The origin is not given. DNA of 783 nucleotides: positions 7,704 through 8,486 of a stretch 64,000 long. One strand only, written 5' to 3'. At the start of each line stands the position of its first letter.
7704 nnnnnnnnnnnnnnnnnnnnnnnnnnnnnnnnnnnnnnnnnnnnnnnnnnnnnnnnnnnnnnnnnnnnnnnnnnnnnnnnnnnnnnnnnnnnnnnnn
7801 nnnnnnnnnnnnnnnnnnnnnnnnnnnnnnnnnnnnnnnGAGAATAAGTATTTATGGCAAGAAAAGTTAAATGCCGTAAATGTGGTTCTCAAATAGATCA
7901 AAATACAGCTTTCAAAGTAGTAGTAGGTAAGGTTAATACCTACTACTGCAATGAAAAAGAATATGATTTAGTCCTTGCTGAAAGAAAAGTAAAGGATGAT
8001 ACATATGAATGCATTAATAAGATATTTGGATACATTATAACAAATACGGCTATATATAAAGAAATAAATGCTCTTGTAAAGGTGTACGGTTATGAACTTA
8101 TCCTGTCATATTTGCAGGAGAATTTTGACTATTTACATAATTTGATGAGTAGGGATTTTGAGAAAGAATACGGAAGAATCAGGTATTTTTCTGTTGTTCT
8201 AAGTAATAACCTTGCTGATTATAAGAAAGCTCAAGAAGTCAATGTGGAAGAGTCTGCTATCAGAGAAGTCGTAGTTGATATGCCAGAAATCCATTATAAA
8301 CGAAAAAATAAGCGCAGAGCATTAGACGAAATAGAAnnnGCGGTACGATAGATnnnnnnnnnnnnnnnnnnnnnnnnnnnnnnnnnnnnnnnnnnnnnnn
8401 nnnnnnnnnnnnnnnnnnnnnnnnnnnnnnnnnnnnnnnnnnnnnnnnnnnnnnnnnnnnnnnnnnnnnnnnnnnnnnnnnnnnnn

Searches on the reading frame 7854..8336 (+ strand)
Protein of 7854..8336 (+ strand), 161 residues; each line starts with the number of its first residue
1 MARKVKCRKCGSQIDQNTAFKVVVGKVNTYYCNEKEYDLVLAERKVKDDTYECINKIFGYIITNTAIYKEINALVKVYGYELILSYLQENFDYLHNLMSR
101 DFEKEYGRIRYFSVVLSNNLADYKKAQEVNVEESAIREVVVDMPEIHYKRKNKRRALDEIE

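Call 22: search_protein_families(library=phrogs, proteins=[window:7854-8336:+], max_evalue=0.001)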
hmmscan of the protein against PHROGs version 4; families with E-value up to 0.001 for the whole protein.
window:7854-8336:+ (161 aa): 2 families
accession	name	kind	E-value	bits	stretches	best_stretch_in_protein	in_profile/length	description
phrog_4680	-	unknown function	9.6e-07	29.9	1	1-159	1-156/164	-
phrog_9693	-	unknown function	3.3e-06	28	1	3-156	1-171/183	-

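Call 32: search_protein_families(library=pfam, proteins=[window:7854-8336:+], max_evalue=0.01)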
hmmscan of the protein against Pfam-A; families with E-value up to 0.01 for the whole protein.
window:7854-8336:+ (161 aa): 0 families
